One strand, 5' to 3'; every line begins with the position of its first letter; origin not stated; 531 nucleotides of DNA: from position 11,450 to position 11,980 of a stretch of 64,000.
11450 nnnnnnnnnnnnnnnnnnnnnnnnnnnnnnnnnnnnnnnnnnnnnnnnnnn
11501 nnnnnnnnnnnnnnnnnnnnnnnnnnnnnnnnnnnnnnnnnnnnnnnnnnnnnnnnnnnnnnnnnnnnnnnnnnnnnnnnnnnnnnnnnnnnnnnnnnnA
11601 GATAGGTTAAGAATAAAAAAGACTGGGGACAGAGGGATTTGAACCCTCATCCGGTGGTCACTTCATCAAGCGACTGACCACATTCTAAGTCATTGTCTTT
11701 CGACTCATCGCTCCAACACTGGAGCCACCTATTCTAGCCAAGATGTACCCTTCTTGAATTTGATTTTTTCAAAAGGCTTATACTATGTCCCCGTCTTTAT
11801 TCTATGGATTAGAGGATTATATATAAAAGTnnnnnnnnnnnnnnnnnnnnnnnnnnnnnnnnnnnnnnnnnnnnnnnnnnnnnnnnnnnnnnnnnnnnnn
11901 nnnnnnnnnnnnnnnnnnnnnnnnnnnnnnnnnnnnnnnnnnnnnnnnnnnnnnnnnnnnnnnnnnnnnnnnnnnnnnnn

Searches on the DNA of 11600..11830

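Call 22: search_rna_families(source=window, start=11600, end=11830, threshold=evalue, max_evalue=10, show_alignments=4)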
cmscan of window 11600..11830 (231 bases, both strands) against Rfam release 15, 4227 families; matches with E-value up to 10: 8.
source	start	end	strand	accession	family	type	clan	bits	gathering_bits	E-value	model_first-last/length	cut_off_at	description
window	11639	11716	-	RF01428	snoR128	Gene; snRNA; snoRNA; CD-box;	-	18.2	40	3.7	1-91/91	no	small nucleolar RNA snoR128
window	11632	11648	+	RF04351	Plastid-psbl-rps4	Cis-reg;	-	17.9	68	0.21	9-25/53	no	Plastid-psbl-rps4 3UTR RNA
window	11631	11830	-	RF00023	tmRNA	Gene;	CL00001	17.2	47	2.4e-05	141-374/374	5'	transfer-messenger RNA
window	11625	11681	-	RF01684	mascRNA-menRNA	Gene;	-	13.8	42.5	3.2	1-56/56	no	MALAT1-associated small cytoplasmic RNA/MEN beta RNA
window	11623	11662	+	RF04354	Plastid-ycf2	Cis-reg;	-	12.7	65.7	6.9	1-75/75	no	Plastid-ycf2 5UTR RNA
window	11600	11682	-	RF04321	tmRNA_permuted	Gene;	-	12.2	47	1.2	1-84/213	3'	permuted transfer-messenger RNA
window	11697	11712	-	RF02840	Ref68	Gene; sRNA;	-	9.6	44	6.9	1-124/124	no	Enterococcus sRNA 68 (Lacto-3 RNA)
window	11743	11781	+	RF01847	Plant_U3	Gene; snRNA; snoRNA; CD-box;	CL00100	7.8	80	7.2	1-38/221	no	Plant small nucleolar RNA U3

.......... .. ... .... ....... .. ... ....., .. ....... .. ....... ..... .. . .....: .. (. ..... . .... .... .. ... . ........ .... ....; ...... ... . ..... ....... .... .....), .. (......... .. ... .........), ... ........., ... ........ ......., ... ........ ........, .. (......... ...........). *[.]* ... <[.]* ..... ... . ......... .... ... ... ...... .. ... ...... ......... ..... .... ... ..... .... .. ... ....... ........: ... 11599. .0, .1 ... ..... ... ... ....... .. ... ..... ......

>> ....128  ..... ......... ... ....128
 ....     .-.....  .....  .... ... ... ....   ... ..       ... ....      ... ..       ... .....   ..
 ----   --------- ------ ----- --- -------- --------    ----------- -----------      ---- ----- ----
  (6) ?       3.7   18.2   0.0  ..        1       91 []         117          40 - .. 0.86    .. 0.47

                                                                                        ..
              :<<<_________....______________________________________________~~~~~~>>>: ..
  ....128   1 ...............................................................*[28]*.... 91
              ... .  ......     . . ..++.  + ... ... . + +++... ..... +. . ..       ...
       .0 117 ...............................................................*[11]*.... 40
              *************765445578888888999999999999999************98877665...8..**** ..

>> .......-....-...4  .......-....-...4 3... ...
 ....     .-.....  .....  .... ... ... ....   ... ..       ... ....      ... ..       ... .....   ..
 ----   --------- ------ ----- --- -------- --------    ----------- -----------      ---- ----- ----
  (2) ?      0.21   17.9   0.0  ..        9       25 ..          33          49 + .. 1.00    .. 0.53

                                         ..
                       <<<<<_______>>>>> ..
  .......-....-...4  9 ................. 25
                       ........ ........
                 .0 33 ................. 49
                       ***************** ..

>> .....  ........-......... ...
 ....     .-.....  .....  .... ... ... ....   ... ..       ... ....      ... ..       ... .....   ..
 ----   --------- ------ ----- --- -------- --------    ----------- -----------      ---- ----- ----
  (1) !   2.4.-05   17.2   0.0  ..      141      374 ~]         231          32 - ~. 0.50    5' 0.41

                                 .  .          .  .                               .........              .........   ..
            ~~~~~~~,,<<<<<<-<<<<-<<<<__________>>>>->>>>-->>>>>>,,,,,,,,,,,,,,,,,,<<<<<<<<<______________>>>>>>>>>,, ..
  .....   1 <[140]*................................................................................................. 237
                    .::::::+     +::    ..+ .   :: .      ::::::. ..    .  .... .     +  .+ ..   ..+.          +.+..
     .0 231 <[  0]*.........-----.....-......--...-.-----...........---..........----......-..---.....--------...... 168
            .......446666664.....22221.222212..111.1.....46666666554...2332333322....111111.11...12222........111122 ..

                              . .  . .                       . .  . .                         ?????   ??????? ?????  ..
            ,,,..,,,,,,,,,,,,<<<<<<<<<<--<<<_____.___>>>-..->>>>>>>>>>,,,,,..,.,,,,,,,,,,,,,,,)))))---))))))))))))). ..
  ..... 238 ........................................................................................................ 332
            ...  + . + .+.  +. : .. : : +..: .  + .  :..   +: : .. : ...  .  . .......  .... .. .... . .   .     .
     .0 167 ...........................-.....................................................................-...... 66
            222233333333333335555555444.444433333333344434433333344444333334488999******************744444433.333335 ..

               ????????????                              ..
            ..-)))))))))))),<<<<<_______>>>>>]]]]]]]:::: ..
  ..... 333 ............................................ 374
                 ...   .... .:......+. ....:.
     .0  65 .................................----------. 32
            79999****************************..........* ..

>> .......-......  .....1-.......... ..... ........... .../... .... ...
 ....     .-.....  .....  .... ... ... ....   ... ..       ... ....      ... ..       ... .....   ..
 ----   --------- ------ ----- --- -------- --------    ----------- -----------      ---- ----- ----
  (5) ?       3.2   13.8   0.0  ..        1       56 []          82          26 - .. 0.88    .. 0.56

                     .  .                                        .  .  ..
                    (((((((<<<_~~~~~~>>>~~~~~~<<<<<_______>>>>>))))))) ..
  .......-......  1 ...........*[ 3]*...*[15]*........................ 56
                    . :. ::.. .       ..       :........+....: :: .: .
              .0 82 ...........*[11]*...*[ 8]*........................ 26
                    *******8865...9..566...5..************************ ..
